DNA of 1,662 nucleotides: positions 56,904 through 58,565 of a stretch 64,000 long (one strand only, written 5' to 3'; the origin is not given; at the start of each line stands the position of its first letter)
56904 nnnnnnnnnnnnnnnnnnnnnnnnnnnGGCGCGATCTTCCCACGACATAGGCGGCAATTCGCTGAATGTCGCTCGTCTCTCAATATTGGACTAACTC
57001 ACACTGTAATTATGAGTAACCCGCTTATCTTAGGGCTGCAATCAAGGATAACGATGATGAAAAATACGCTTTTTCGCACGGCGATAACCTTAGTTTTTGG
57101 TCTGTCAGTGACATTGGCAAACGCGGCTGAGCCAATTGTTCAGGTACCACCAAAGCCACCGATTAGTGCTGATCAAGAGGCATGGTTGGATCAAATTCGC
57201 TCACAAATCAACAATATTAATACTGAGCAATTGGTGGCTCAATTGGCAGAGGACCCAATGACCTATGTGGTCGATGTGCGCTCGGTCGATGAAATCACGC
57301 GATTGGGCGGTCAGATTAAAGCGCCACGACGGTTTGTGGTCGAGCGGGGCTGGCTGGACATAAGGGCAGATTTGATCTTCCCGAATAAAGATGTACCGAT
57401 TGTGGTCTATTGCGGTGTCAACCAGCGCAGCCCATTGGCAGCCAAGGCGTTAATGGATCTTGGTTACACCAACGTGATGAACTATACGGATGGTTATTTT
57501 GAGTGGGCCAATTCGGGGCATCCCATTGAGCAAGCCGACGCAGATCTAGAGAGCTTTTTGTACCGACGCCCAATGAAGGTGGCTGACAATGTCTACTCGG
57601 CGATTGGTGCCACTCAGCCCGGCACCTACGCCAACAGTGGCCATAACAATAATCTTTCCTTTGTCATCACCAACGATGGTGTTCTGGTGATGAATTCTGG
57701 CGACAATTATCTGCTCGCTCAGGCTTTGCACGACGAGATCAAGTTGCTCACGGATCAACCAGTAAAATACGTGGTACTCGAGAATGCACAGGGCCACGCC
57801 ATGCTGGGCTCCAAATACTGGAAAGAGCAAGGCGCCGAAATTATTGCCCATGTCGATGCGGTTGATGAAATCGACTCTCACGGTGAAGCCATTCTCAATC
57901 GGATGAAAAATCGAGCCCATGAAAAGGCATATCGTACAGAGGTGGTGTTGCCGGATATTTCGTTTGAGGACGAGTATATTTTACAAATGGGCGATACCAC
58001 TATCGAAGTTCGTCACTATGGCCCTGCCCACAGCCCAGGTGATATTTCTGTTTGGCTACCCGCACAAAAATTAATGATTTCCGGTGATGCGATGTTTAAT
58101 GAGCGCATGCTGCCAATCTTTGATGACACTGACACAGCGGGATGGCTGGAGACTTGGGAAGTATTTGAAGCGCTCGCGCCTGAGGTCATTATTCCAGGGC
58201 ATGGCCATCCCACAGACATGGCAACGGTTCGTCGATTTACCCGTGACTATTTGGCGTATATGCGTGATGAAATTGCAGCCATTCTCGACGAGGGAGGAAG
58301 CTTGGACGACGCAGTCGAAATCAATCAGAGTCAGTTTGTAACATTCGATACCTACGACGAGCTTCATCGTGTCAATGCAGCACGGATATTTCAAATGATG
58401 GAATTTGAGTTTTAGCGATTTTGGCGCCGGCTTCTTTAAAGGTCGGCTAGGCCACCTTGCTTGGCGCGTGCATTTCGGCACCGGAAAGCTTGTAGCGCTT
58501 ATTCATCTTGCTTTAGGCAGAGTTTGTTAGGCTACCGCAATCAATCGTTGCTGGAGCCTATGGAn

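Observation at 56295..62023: Loose cluster of envelope proteins with sulfur/thiol-type domains, centred on a periplasmic rhodanese fused to a degenerate metallo-beta-lactamase fold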

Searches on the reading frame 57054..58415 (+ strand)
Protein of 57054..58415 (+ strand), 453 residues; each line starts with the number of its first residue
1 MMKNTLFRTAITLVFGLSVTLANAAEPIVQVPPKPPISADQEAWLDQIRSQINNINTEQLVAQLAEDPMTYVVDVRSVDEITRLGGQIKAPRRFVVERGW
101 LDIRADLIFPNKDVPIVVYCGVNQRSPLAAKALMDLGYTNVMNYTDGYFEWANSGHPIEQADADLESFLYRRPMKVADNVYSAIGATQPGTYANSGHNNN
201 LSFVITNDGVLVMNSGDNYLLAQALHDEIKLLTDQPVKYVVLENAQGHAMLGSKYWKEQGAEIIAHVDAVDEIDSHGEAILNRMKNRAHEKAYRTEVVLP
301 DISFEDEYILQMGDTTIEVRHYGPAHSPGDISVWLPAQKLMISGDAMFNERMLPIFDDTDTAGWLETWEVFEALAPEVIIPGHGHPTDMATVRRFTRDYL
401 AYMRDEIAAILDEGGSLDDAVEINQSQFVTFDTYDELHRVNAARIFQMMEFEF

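Call 3: search_protein_families(library=pfam, proteins=[window:57054-58415:+], max_evalue=0.01)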
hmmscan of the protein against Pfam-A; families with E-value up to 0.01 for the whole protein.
window:57054-58415:+ (453 aa): 2 families
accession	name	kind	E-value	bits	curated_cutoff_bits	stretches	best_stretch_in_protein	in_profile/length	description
PF00581.25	Rhodanese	-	1.3e-10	42.1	22.2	1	58-153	3-101/102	Rhodanese-like domain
PF00753.33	Lactamase_B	-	1.1e-09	38.9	22.7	1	253-383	60-196/196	Metallo-beta-lactamase superfamily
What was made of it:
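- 57054..58415 (+): Gene for the exported rhodanese-MBL* fusion protein (453 aa). This is the real feature of the finding. Pfam Rhodanese plus Lactamase_B in call 3.
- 57225..57512 (+): Rhodanese domain (aa 58-153). The catalytic loop C120-G-V-N-Q-R125 is a six-residue, CX4R loop; the Cys120 codon is at 57411-57413. Pfam PF00581 scores 42.1 bits against a cut-off of 22.2 (call 3).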

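Call 4: search_protein_families(library=ncbifam, proteins=[window:57054-58415:+], max_evalue=0.01)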
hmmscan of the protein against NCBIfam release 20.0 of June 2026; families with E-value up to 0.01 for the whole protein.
window:57054-58415:+ (453 aa): 41 families (the best 25 are shown)
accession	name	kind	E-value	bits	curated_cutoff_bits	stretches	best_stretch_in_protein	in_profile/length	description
TIGR04559.1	SoxH_rel_PQQ_2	hypoth_equivalog_domain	5.4e-45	154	280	1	175-452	6-283/283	quinoprotein relay system zinc metallohydrolase 2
TIGR04558.1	SoxH_rel_PQQ_1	hypoth_equivalog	1.8e-33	115.9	300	1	172-433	7-264/285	quinoprotein relay system zinc metallohydrolase 1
NF006444.0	PRK08762.1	equivalog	1.2e-17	63.6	449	1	43-162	5-118/387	molybdopterin-synthase adenylyltransferase MoeB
NF033087.1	bla_subclass_B2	equivalog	3.2e-16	59.8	240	1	203-387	26-207/221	subclass B2 metallo-beta-lactamase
NF033088.2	bla_subclass_B1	equivalog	2.1e-15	57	200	1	175-393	10-210/217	subclass B1 metallo-beta-lactamase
NF012229.1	bla_class_B_core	domain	2.9e-14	53.4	100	1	198-336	15-139/139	metallo-beta-lactamase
NF000329.2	bla_B2_CphA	exception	3.1e-12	46.7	500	1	205-373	55-218/253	CphA family subclass B2 metallo-beta-lactamase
NF012224.1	blaSFH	exception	3.2e-11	43.1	550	1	201-351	45-191/250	SFH family subclass B2 metallo-beta-lactamase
NF041269.1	bla_B1_long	equivalog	7.6e-11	41.7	350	1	266-389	80-207/334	subclass B1 metallo-beta-lactamase, long type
NF012225.0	blaSFH_gen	exception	1.2e-10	41.3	440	1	203-352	49-194/252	SFH-related subclass B2 metallo-beta-lactamase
NF045521.1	rhoda_near_glyco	subfamily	1.5e-10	41.1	145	1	108-161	67-118/144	rhodanese homology domain-containing protein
NF038166.1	blaYEM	exception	4.1e-10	39.8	535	1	202-351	46-191/246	YEM family subclass B2 metallo-beta-lactamase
NF045694.1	seleno_TsoB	exception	1.4e-09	36.6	805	1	43-168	34-166/572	rhodanese/DsbD fusion-like selenoprotein TsoB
NF038046.1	blaCVI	exception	9.6e-09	35.1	575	1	206-348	52-190/255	CVI family subclass B2 metallo-beta-lactamase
NF041203.1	rhodanese_LYCAU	equivalog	1.5e-08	34.4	115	1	49-160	17-125/126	rhodanese-related (seleno)protein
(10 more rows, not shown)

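Call 5: find_homologous_proteins(query=window:57054-58415:+, max_evalue=0.001)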
Query window:57054-58415:+ (453 aa): 6351 proteins with E <= 0.001 among 8000 candidates; the best 120 are listed.
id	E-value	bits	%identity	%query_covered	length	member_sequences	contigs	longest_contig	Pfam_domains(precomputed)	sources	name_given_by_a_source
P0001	0.0e+0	1034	100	100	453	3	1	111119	PF00581.26,PF00753.34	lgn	-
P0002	1.2e-193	662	57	92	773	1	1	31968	PF12706.14,PF00581.26,PF23023.2,PF00753.34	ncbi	-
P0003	2.4e-183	628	55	92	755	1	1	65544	PF12706.14,PF00581.26,PF23023.2,PF19583.6,PF00753.34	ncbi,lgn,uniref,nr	ncbi:MBL fold metallo-hydrolase [Thiothrix lacustris]|uniref:MBL fold metallo-hydrolase n=1 Tax=Thio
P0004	6.8e-182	623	55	92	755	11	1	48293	PF12706.14,PF00581.26,PF23023.2,PF19583.6,PF00753.34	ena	-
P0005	8.3e-182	623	55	90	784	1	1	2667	PF12706.14,PF00581.26,PF00753.34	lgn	-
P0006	1.1e-167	576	56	99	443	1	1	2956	PF00581.26,PF00753.34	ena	-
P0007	1.2e-166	573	59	95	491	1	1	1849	PF00581.26,PF00753.34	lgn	-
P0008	1.7e-166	572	57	97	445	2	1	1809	PF00581.26,PF00753.34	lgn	-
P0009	2.9e-166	572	60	92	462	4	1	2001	PF00581.26,PF00753.34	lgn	-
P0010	2.9e-166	572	58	92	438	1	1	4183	PF00581.26,PF00753.34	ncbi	ncbi:MAG: rhodanese-like domain-containing protein [Granulosicoccaceae bacterium]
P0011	4.7e-166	571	59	91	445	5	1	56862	PF00581.26,PF00753.34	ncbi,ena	-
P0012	4.9e-166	571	59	90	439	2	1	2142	PF00581.26,PF00753.34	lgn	-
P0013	1.7e-164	566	58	92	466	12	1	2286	PF00581.26,PF00753.34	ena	-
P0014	1.9e-164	566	59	92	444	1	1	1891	PF00581.26,PF00753.34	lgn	-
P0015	2.5e-164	565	55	99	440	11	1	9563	PF00581.26,PF00753.34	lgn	-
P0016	2.6e-164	565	59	91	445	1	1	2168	PF00581.26,PF00753.34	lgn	-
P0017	4.3e-164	564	58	92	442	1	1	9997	PF00581.26,PF00753.34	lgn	-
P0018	4.8e-164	564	56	98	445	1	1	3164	PF00581.26,PF00753.34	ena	-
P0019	6.3e-164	564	59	92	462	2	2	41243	PF00581.26,PF00753.34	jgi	-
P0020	6.9e-164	564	58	95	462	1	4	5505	PF00581.26,PF00753.34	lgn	-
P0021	9.1e-164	563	58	92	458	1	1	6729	PF00581.26,PF00753.34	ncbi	-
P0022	1.2e-163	563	59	90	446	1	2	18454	PF00581.26,PF00753.34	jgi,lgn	-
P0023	1.3e-163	563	55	98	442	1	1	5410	PF00581.26,PF00753.34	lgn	-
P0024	1.3e-163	563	59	91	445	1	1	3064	PF00581.26,PF00753.34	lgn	-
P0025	1.9e-163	562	55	99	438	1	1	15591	PF00581.26,PF00753.34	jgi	jgi:glyoxylase-like metal-dependent hydrolase (beta-lactamase superfamily II)/rhodanese-related sulf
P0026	2.5e-163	562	59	90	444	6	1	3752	PF00581.26,PF00753.34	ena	-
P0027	2.6e-163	562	57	93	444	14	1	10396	PF00581.26,PF00753.34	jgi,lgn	jgi:glyoxylase-like metal-dependent hydrolase (beta-lactamase superfamily II)/rhodanese-related sulf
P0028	3.1e-163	562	57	94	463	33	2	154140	PF00581.26,PF00753.34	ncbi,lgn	-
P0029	6.0e-163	561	59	90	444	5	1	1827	PF00581.26,PF00753.34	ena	-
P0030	8.3e-163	560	57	96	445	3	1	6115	PF00581.26,PF00753.34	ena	-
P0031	8.5e-163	560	56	98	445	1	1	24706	PF00581.26,PF00753.34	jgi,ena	-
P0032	9.0e-163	560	57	96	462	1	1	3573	PF00581.26,PF00753.34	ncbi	-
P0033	1.2e-162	560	59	90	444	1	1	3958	PF00581.26,PF00753.34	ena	-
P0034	1.5e-162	559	58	90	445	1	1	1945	PF00581.26,PF00753.34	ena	-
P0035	1.6e-162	559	60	92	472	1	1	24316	PF00581.26,PF00753.34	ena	-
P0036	2.1e-162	559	59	90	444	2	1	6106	PF00581.26,PF00753.34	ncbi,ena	-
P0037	2.3e-162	559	58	92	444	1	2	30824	PF00581.26,PF00753.34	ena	-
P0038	2.3e-162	559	58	92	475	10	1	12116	PF00581.26,PF00753.34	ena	-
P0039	2.5e-162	559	59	90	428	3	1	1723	PF00581.26,PF00753.34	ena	-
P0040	3.2e-162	558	55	96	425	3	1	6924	PF00581.26,PF00753.34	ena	-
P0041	3.3e-162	558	55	100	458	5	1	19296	PF00581.26,PF00753.34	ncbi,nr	ncbi:MAG: MBL fold metallo-hydrolase [Gammaproteobacteria bacterium]|nr:MBL fold metallo-hydrolase [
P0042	3.4e-162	558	58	91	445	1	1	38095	PF00581.26,PF00753.34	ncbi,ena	-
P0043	3.8e-162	558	57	91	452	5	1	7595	PF00581.26,PF00753.34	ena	-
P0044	4.0e-162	558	55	98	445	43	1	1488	PF00581.26,PF00753.34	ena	-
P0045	5.5e-162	558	58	91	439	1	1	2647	PF00581.26,PF00753.34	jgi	jgi:glyoxylase-like metal-dependent hydrolase (beta-lactamase superfamily II)/rhodanese-related sulf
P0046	6.1e-162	557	55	98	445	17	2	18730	PF00581.26,PF00753.34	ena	-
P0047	7.0e-162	557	59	91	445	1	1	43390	PF00581.26,PF00753.34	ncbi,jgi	jgi:glyoxylase-like metal-dependent hydrolase (beta-lactamase superfamily II)/rhodanese-related sulf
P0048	8.3e-162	557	59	89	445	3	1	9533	PF00581.26,PF00753.34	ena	-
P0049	1.4e-161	556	59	91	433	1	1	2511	PF00581.26,PF00753.34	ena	-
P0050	1.5e-161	556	57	90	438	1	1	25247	PF00581.26,PF00753.34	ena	-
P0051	2.0e-161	556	59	90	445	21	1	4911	PF00581.26,PF00753.34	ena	-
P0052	2.2e-161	556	59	90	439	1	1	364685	PF00581.26,PF00753.34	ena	-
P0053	2.9e-161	555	55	100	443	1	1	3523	PF00581.26,PF00753.34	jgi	jgi:glyoxylase-like metal-dependent hydrolase (beta-lactamase superfamily II)/rhodanese-related sulf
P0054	3.8e-161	555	57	94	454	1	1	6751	PF00581.26,PF00753.34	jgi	jgi:rhodanese-related sulfurtransferase/glyoxylase-like metal-dependent hydrolase (beta-lactamase su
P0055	4.7e-161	554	58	90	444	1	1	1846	PF00581.26,PF00753.34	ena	-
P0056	4.9e-161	554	59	90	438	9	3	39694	PF00581.26,PF00753.34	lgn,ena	-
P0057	5.8e-161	554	56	95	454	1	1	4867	PF00581.26,PF00753.34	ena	-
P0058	7.7e-161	554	58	90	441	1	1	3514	PF00581.26,PF00753.34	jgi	jgi:glyoxylase-like metal-dependent hydrolase (beta-lactamase superfamily II)/rhodanese-related sulf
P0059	8.3e-161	554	55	99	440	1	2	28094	PF00581.26,PF00753.34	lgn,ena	-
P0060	9.9e-161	553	55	98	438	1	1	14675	PF00581.26,PF00753.34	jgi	jgi:glyoxylase-like metal-dependent hydrolase (beta-lactamase superfamily II)/rhodanese-related sulf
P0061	1.1e-160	553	58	90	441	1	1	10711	PF00581.26,PF00753.34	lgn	-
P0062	1.1e-160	553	55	94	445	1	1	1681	PF00581.26,PF00753.34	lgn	-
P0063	1.2e-160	553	57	92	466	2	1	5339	PF00581.26,PF00753.34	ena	-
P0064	1.2e-160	553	56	98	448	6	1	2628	PF00581.26,PF00753.34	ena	-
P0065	1.2e-160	553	58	91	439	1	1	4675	PF00581.26,PF00753.34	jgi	jgi:glyoxylase-like metal-dependent hydrolase (beta-lactamase superfamily II)/rhodanese-related sulf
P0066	1.4e-160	553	59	92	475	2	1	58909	PF00581.26,PF00753.34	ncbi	ncbi:MAG: rhodanese-like domain-containing protein [Thiolinea sp.]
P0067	1.5e-160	553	58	90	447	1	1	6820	PF00581.26,PF00753.34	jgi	jgi:glyoxylase-like metal-dependent hydrolase (beta-lactamase superfamily II)/rhodanese-related sulf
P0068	1.6e-160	553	57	93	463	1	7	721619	PF00581.26,PF00753.34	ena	-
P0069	1.6e-160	553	57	91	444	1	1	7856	PF00581.26,PF00753.34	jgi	jgi:glyoxylase-like metal-dependent hydrolase (beta-lactamase superfamily II)/rhodanese-related sulf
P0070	1.8e-160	553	58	91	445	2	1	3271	PF00581.26,PF00753.34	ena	-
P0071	1.9e-160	553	60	89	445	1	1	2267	PF00581.26,PF00753.34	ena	-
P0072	2.8e-160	552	57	90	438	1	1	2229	PF00581.26,PF00753.34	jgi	jgi:glyoxylase-like metal-dependent hydrolase (beta-lactamase superfamily II)/rhodanese-related sulf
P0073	2.8e-160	552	57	90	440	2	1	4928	PF00581.26,PF00753.34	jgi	-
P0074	3.3e-160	552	57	91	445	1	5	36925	PF00581.26,PF00753.34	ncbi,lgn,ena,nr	ncbi:MAG: MBL fold metallo-hydrolase [Gammaproteobacteria bacterium]|nr:MBL fold metallo-hydrolase [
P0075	3.5e-160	552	56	92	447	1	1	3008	PF00581.26,PF00753.34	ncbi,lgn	-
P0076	4.0e-160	551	58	90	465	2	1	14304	PF00581.26,PF00753.34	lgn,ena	-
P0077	4.3e-160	551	57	94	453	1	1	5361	PF00581.26,PF00753.34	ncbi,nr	ncbi:MAG TPA: rhodanese-like domain-containing protein [Thiobacillus sp.]|nr:rhodanese-like domain-c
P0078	6.4e-160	551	54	100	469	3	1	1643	PF00581.26,PF00753.34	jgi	jgi:glyoxylase-like metal-dependent hydrolase (beta-lactamase superfamily II)/rhodanese-related sulf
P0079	6.7e-160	551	56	95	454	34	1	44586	PF00581.26,PF00753.34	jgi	jgi:rhodanese-related sulfurtransferase/glyoxylase-like metal-dependent hydrolase (beta-lactamase su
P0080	7.0e-160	551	58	90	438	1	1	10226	PF00581.26,PF00753.34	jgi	jgi:glyoxylase-like metal-dependent hydrolase (beta-lactamase superfamily II)/rhodanese-related sulf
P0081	7.6e-160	550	55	100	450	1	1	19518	PF00581.26,PF00753.34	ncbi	ncbi:MAG: rhodanese-like domain-containing protein [Thiobacillus sp.]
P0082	9.5e-160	550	58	93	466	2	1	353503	PF00581.26,PF00753.34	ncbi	ncbi:MAG: rhodanese-like domain-containing protein [Thiolinea sp.]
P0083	1.1e-159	550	58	88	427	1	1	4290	PF00581.26,PF00753.34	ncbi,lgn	-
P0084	1.2e-159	550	57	91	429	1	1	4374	PF00581.26,PF00753.34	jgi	jgi:glyoxylase-like metal-dependent hydrolase (beta-lactamase superfamily II)/rhodanese-related sulf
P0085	1.3e-159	550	57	93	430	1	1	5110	PF00581.26,PF00753.34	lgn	-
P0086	1.3e-159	550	57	90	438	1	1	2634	PF00581.26,PF00753.34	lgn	-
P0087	1.5e-159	550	56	92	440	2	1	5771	PF00581.26,PF00753.34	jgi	jgi:glyoxylase-like metal-dependent hydrolase (beta-lactamase superfamily II)/rhodanese-related sulf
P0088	1.5e-159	550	57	92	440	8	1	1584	PF00581.26,PF00753.34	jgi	jgi:glyoxylase-like metal-dependent hydrolase (beta-lactamase superfamily II)/rhodanese-related sulf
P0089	1.5e-159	550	58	88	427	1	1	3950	PF00581.26,PF00753.34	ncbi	-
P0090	1.5e-159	550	55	96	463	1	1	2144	PF00581.26,PF00753.34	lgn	-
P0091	1.7e-159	549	57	91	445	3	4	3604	PF00581.26,PF00753.34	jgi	jgi:glyoxylase-like metal-dependent hydrolase (beta-lactamase superfamily II)/rhodanese-related sulf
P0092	1.7e-159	549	57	90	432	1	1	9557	PF00581.26,PF00753.34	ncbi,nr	ncbi:MAG: MBL fold metallo-hydrolase [Gammaproteobacteria bacterium]|nr:MBL fold metallo-hydrolase [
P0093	1.8e-159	549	57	90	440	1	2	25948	PF00581.26,PF00753.34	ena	-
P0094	1.8e-159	549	57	94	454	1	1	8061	PF00581.26,PF00753.34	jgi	jgi:rhodanese-related sulfurtransferase/glyoxylase-like metal-dependent hydrolase (beta-lactamase su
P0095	1.9e-159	549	57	96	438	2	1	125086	PF00581.26,PF00753.34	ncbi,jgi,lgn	jgi:glyoxylase-like metal-dependent hydrolase (beta-lactamase superfamily II)/rhodanese-related sulf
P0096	2.0e-159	549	56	95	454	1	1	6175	PF00581.26,PF00753.34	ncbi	-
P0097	2.0e-159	549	56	95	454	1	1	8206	PF00581.26,PF00753.34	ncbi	-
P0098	2.2e-159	549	56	95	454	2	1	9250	PF00581.26,PF00753.34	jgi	jgi:rhodanese-related sulfurtransferase/glyoxylase-like metal-dependent hydrolase (beta-lactamase su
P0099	2.3e-159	549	55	96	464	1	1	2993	PF00581.26,PF00753.34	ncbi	-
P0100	2.3e-159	549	57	93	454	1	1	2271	PF00581.26,PF00753.34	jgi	jgi:rhodanese-related sulfurtransferase/glyoxylase-like metal-dependent hydrolase (beta-lactamase su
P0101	2.5e-159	549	54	100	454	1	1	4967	PF00581.26,PF00753.34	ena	-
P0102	2.5e-159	549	56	92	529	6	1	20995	PF00581.26,PF00753.34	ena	-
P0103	4.5e-159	548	54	100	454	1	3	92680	PF00581.26,PF00753.34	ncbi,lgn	-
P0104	4.6e-159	548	57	93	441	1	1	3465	PF00581.26,PF00753.34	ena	-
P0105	5.5e-159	548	59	90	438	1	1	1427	PF00581.26,PF00753.34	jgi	jgi:glyoxylase-like metal-dependent hydrolase (beta-lactamase superfamily II)/rhodanese-related sulf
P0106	5.5e-159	548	55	99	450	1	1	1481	PF00581.26,PF00753.34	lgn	-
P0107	5.7e-159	548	58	91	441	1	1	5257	PF00581.26,PF00753.34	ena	-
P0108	6.1e-159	548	54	100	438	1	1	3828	PF00581.26,PF00753.34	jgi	jgi:glyoxylase-like metal-dependent hydrolase (beta-lactamase superfamily II)/rhodanese-related sulf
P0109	6.7e-159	547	57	93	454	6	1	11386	PF00581.26,PF00753.34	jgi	-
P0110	6.8e-159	547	57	92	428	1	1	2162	PF00581.26,PF00753.34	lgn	-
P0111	7.3e-159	547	56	90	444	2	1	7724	PF00581.26,PF00753.34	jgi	jgi:glyoxylase-like metal-dependent hydrolase (beta-lactamase superfamily II)/rhodanese-related sulf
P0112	8.9e-159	547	58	91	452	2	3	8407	PF00581.26,PF00753.34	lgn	-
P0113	1.0e-158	547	57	93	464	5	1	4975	PF00581.26,PF00753.34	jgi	-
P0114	1.0e-158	547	58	95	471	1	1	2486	PF00581.26,PF00753.34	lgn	-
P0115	1.1e-158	547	56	96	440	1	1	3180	PF00581.26,PF00753.34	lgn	-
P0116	1.2e-158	547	58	91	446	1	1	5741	PF00581.26,PF00753.34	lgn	-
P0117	1.3e-158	546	53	100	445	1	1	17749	PF00581.26,PF00753.34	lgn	-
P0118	1.4e-158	546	57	90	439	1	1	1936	PF00581.26,PF00753.34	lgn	-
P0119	1.7e-158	546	57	91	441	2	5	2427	PF00581.26,PF00753.34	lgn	-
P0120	1.9e-158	546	57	90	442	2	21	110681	PF00581.26,PF00753.34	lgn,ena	-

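Call 30: search_protein_families(library=pfam, proteins=[P0003, P0002, P0102], max_evalue=0.001)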
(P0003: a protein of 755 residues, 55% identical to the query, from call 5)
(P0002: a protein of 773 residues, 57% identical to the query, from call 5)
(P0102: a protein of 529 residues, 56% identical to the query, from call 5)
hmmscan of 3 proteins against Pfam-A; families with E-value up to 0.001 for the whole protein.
P0003 (755 aa): 4 families
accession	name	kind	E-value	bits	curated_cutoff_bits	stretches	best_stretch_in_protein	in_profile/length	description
PF00753.33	Lactamase_B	-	7.2e-32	111.4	22.7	2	55-242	4-196/196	Metallo-beta-lactamase superfamily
PF00581.25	Rhodanese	-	3.7e-13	50.2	22.2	1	361-455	4-101/102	Rhodanese-like domain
PF19583.5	ODP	-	2.4e-07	31.3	27.2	0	57-207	3-137/194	ODP family beta lactamase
PF12706.13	Lactamase_B_2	-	4.8e-07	30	27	1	69-155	3-87/200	Beta-lactamase superfamily domain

P0002 (773 aa): 4 families
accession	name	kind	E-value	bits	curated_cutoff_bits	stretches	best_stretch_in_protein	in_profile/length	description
PF00753.33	Lactamase_B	-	1.9e-33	116.5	22.7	2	61-249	3-196/196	Metallo-beta-lactamase superfamily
PF00581.25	Rhodanese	-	3.4e-15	56.8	22.2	1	378-475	2-102/102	Rhodanese-like domain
PF12706.13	Lactamase_B_2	-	1.8e-06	28.2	27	1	95-167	24-92/200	Beta-lactamase superfamily domain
PF19583.5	ODP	-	2.9e-05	24.5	27.2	0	65-214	4-137/194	ODP family beta lactamase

P0102 (529 aa): 2 families
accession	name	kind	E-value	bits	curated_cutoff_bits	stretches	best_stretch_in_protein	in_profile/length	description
PF00581.25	Rhodanese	-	1.6e-12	48.2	22.2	1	135-230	3-101/102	Rhodanese-like domain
PF00753.33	Lactamase_B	-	5.4e-09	36.7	22.7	1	364-460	96-196/196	Metallo-beta-lactamase superfamily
